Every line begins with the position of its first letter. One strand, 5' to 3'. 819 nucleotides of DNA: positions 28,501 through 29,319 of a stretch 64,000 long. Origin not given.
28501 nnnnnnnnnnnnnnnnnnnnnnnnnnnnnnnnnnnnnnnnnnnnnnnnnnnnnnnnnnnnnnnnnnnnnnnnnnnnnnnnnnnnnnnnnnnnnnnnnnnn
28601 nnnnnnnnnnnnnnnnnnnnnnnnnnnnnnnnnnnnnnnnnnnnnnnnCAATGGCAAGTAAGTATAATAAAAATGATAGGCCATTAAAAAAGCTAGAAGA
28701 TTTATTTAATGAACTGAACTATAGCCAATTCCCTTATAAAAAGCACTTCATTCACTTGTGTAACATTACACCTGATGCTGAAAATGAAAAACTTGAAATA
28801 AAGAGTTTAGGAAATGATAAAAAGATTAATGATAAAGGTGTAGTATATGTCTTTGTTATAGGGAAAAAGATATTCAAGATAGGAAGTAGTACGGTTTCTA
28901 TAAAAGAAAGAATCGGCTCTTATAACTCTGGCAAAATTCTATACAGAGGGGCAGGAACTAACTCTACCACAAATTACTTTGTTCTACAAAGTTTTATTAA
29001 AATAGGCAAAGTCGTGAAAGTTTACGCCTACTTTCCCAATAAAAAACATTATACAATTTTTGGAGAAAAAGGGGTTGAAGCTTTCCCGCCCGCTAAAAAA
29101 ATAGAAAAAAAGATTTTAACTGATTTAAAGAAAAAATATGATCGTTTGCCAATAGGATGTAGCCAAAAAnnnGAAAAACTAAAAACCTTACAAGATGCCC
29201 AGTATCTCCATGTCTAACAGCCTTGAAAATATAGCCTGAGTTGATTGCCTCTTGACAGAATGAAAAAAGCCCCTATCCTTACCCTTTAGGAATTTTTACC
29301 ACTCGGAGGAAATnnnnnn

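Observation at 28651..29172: Unannotatable 173-aa ORF translationally coupled to the MTase: candidate novel GIY-YIG restriction endonuclease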

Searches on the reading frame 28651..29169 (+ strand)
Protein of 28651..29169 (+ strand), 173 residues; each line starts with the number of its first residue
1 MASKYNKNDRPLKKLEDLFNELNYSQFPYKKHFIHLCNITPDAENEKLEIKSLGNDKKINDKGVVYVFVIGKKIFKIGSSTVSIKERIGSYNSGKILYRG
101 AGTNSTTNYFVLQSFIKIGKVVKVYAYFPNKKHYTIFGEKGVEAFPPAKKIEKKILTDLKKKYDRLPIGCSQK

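Call 3: search_protein_families(library=pfam, proteins=[window:28651-29169:+], max_evalue=1)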
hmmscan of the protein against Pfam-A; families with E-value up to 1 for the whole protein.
window:28651-29169:+ (173 aa): 2 families
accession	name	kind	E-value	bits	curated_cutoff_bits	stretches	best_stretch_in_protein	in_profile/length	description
PF10544.15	T5orf172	-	0.00013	22.9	20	1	63-170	1-78/101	T5orf172 domain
PF20078.4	DUF6473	-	0.2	11.3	27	1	7-35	116-147/274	Domain of unknown function (DUF6473)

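Call 4: search_protein_families(library=ncbifam, proteins=[window:28651-29169:+], max_evalue=1)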
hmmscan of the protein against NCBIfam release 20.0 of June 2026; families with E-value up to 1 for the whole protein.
window:28651-29169:+ (173 aa): 0 families

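Call 7: search_solved_structures(query=window:28651-29169:+, max_evalue=10, show_alignments=3)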
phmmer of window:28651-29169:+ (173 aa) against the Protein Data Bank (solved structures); distinct sequences matched with E-value up to 10: 2.
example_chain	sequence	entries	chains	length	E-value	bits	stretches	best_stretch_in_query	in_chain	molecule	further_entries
3oqg_A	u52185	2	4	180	1.5e-45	158.3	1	6-172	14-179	Hpy188I | RESTRICTION ENDONUCLEASE HPY188I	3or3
2a3v_A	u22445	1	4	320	0.9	12.7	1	120-158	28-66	site-specific recombinase IntI4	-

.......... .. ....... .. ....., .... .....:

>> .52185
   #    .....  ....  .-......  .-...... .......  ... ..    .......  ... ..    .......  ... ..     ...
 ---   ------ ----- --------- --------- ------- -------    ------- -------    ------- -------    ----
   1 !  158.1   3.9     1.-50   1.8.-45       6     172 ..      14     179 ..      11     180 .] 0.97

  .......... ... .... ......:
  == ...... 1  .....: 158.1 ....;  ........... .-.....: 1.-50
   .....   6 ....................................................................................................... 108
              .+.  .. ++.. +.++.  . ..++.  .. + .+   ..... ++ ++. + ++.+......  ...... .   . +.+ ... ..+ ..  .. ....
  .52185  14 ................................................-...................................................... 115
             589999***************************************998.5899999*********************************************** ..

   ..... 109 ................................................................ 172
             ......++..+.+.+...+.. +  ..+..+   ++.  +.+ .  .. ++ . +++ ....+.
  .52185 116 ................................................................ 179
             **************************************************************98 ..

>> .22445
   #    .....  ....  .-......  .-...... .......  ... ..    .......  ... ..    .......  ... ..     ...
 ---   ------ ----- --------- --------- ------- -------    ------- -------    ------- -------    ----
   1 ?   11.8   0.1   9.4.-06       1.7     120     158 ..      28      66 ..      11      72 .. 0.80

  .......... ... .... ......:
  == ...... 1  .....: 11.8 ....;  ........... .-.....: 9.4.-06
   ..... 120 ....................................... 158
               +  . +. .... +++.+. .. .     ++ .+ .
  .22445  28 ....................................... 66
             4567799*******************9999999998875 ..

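Call 8: search_protein_families(library=padloc, proteins=[window:28651-29169:+], max_evalue=1)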
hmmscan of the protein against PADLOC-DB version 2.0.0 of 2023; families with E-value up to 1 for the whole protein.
window:28651-29169:+ (173 aa): 1 family
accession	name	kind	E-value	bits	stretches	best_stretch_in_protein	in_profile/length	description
PDLC03493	REase_II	-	1.9e-49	165.8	1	6-172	4-169/170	Type II restriction enzyme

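Call 9: search_protein_families(library=phrogs, proteins=[window:28651-29169:+], max_evalue=1)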
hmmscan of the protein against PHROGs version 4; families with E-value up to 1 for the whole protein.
window:28651-29169:+ (173 aa): 1 family
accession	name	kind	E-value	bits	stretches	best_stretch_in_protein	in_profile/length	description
phrog_1111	-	DNA, RNA and nucleotide metabolism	4e-07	30.9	1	54-126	22-96/139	endonuclease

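Call 10: find_encoding_contigs(protein=window:28651-29169:+, flank=6000, max_places=6)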
Protein window:28651-29169:+ (173 aa): no gene with exactly this product is on record in the collection.

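Call 11: find_homologous_proteins(query=window:28651-29169:+)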
Query window:28651-29169:+ (173 aa): 92 proteins with E <= 0.001 among 144 candidates.
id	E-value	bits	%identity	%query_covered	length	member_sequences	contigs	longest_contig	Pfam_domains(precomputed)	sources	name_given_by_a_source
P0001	1.6e-108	378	100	100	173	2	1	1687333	-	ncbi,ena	-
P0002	1.3e-62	229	60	99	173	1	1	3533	-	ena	-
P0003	1.2e-61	225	60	99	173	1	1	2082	PF10544.16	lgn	-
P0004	6.4e-60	220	64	94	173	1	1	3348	-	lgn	-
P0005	1.4e-58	215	59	99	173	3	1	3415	-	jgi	-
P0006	2.2e-56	208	59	100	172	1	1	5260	-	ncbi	-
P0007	1.1e-54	203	56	100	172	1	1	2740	-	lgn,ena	-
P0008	3.8e-54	201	56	100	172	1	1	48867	-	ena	-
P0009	1.6e-53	199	56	100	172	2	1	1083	-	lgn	-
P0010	3.9e-53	198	53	99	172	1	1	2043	-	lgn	-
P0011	2.9e-52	195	55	100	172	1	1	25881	-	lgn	-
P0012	3.7e-52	195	54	99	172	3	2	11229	-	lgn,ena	-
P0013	1.3e-51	193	53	99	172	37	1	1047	-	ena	-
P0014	2.9e-51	192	52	99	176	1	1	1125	-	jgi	jgi:hypothetical protein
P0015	1.4e-50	189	55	97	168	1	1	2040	-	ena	-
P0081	8.1e-31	125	53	72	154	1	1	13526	-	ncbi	-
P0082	9.0e-31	125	52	72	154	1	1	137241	-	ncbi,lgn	-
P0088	2.3e-29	120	52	72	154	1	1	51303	-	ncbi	-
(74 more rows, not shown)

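Call 14: find_encoding_contigs(protein=P0001, flank=3000, max_places=3)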
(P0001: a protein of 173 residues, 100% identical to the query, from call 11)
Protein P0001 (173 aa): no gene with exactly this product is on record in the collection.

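Call 21: find_related_loci(query=window:28651-29169:+, collection=genome_contigs, flank=5000)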
Query window:28651-29169:+ (173 aa) in genome_contigs; peptide patterns used: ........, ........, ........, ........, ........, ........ (x = any residue, [..] = any of these).
496 stretches matched a pattern; 27 encode a relative of the query (tblastn E <= 1e-3); 27 distinct loci.
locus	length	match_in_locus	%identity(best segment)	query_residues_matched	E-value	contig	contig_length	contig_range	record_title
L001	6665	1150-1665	55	1-173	7e-57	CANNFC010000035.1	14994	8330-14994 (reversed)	MAG: Rickettsiales bacterium isolate ZH-13may13-88 genome assembly, contig: ZH-13May13-88.fna-C35, whole genome shotgun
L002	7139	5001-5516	54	1-173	3e-56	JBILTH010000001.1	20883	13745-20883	MAG: Rickettsiales bacterium isolate ME2018-07-11_3300044614_group8_bin149 Rohwer_bin1988_scaffold_1745_c1, whole genome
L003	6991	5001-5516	51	1-173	6e-56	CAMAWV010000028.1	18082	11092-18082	MAG: Rickettsia typhi isolate ME-09jul19-104 genome assembly, contig: ME-09jul19-C4313, whole genome shotgun sequence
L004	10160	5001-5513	53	1-172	8e-56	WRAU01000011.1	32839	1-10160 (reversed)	MAG: Alphaproteobacteria bacterium isolate Lab288P1bin49 Ga0131853_10002500, whole genome shotgun sequence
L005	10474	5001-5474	57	12-173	3e-55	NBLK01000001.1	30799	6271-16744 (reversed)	MAG: Rickettsiaceae bacterium 4572_127 ex4572_127_scaffold_259, whole genome shotgun sequence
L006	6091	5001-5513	53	1-172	5e-55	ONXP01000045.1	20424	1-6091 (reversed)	uncultured Elusimicrobia bacterium isolate RUG730 genome assembly, contig: k87_35607675, whole genome shotgun sequence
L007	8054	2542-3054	55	1-172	6e-55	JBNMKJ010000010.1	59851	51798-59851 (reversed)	MAG: Helicobacteraceae bacterium isolate CM_BacNHY1571.46 k141_308868_length_59851_cov_56.9952, whole genome shotgun seq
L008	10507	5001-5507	54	4-173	1e-54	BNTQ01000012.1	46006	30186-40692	Bacteroidia bacterium MS495-6 DNA, sequence012, whole genome shotgun sequence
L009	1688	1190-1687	53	1-167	6e-54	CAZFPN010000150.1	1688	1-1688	MAG TPA_asm: uncultured Rickettsiales bacterium isolate SRP278252_co3_540 genome assembly, contig: NODE_192575_length_16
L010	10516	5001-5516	53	2-173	2e-52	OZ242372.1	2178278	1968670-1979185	MAG: Gammaproteobacteria bacterium isolate 613a16fd-700e-4920-b4ab-3610f28fcb5e genome assembly, chromosome: 1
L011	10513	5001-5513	53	1-172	5e-52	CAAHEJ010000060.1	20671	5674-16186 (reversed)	MAG TPA_asm: uncultured Campylobacter sp., isolate HGM08919, WGS project CAAHEJ010000000 data, contig: SRS820627_33_k75_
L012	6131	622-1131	52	1-171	3e-52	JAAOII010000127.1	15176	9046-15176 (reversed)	MAG: Portiera sp. isolate HC_Bin1 k141_369_127, whole genome shotgun sequence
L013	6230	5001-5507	51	4-173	2e-51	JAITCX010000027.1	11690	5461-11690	MAG: Elusimicrobiota bacterium isolate Nm470_bin11 k119_297866, whole genome shotgun sequence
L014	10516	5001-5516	53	1-173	2e-51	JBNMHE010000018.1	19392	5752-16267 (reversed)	MAG: Rhodocyclales bacterium isolate CM_BacSFH545.130 k141_597046_length_19392_cov_16.0088, whole genome shotgun sequenc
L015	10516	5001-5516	48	1-173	4e-51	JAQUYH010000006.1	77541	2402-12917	MAG: Bacilli bacterium isolate STD2_232 NODE_1052_length_77541_cov_8.620547_Sandtown_D2, whole genome shotgun sequence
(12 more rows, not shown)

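Call 32: predict_structure(alignment_id=A1)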
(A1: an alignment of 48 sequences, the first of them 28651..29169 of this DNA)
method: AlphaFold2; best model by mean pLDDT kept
length: 173 residues; sequences in the alignment: 48
mean_pLDDT: 93.0   pTM: 0.88
mean pLDDT of the five models: 93.0, 92.5, 92.1, 91.8, 90.5
residues with pLDDT >= 90: 146; 70-90: 20; 50-70: 4; < 50: 3
segments of 3 or more residues with pLDDT < 50: 1-3
pLDDT, mean of each block of 10 residues (from residue 1): 62 93 97 98 98 90 98 98 97 91 86 97 98 97 96 98 94 77
secondary structure, 60 per line:
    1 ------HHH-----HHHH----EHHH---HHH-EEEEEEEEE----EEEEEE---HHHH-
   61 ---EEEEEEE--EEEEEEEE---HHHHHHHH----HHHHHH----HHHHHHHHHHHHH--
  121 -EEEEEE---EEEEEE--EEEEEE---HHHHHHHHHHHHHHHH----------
elements in order: H15-18 E34-42 E47-52 H56-59 E64-70 E73-80 H84-91 H96-101 H106-118 E122-127 E131-136 E139-144 H148-163

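Call 35: fold_search(model_id=the predicted structure, library=pdb)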
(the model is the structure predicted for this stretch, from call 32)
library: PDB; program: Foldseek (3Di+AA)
matches with E <= 10: 275; with E <= 0.001: 7
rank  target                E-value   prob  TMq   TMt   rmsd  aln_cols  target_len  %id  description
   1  3oqg_A                3.4e-20  1.00  0.79  0.77  12.5       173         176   47  Restriction endonuclease HPY188I in complex with substrate DNA (released 2010-10-20)
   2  3oqg_B                3.9e-20  1.00  0.78  0.78  12.4       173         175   47  Restriction endonuclease HPY188I in complex with substrate DNA (released 2010-10-20)
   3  3or3_A                7.9e-20  1.00  0.78  0.78  12.5       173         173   47  Restriction endonuclease HPY188I in complex with product DNA (released 2010-10-20)
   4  2wsh_B                3.6e-06  1.00  0.52  0.66   4.2       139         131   18  Structure of bacteriophage T4 EndoII E118A mutant (released 2010-03-02)
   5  2wsh_D                3.8e-06  1.00  0.49  0.61   4.3       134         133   19  Structure of bacteriophage T4 EndoII E118A mutant (released 2010-03-02)
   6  2wsh_C                4.1e-06  1.00  0.51  0.65   4.6       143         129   16  Structure of bacteriophage T4 EndoII E118A mutant (released 2010-03-02)
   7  2wsh_A                1.1e-05  1.00  0.51  0.62   4.7       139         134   18  Structure of bacteriophage T4 EndoII E118A mutant (released 2010-03-02)
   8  8fuk_A                2.5e-01  0.15  0.20  0.12  12.9       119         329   13  V. cholerae TniQ-Cascade complex with Type III-B crRNA (released 2024-01-24)
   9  5vqp_A                2.6e-01  0.09  0.19  0.12  12.8       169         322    9  Crystal structure of human pro-TGF-beta1 (released 2017-11-15)
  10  6pif_A                4.3e-01  0.08  0.17  0.11  13.1       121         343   13  V. cholerae TniQ-Cascade complex, open conformation (released 2019-10-02)
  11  8fuk_C                4.8e-01  0.06  0.16  0.11  13.3       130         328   12  V. cholerae TniQ-Cascade complex with Type III-B crRNA (released 2024-01-24)
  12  1yd5                  5.4e-01  0.30  0.30  0.50   7.7       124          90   14  Crystal structure of the GIY-YIG N-terminal endonuclease domain of UvrC from Thermotoga maritima: Point mutant N88A boun (released 2005-03-01)
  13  9sjd_G                5.4e-01  0.06  0.16  0.11  12.3       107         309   15  Type I-F_HNH variant Cascade bound to dsDNA, HNH domain in outwards position (released 2026-02-18)
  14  6cxs_A                5.7e-01  0.06  0.16  0.06  16.3       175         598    9  Crystal Structure of Clostridium perfringens beta-glucuronidase bound with a novel, potent inhibitor 4-(8-(piperazin-1 (released 2019-04-17)
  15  6lnb_C                6.1e-01  0.07  0.18  0.11  13.4       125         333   13  CryoEM structure of Cascade-TniQ-dsDNA complex (released 2020-02-19)
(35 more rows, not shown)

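Call 38: find_encoding_contigs(protein=P0082, flank=3000, max_places=3)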
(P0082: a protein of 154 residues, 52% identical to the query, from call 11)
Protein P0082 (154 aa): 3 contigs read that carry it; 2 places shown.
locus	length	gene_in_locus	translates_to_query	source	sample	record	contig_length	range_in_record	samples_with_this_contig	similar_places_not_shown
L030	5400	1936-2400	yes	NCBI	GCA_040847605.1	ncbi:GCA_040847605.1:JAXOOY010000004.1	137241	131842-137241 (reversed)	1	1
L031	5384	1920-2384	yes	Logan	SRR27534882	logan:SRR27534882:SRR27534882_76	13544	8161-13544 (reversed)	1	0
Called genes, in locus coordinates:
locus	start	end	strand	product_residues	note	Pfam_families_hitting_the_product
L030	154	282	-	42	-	-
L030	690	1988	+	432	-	PF05175:MTS, PF07669:Eco57I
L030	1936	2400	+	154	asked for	-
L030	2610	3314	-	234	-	PF01048:PNP_UDP_1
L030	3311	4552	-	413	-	PF01676:Metalloenzyme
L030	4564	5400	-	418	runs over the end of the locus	PF01773:Nucleos_tra2_N, PF07670:Gate, PF07662:Nucleos_tra2_C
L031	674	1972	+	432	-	PF07669:Eco57I, PF05175:MTS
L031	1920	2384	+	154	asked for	-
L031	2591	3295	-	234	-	PF01048:PNP_UDP_1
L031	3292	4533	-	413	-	PF01676:Metalloenzyme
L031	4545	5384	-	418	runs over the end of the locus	PF01773:Nucleos_tra2_N, PF07670:Gate, PF07662:Nucleos_tra2_C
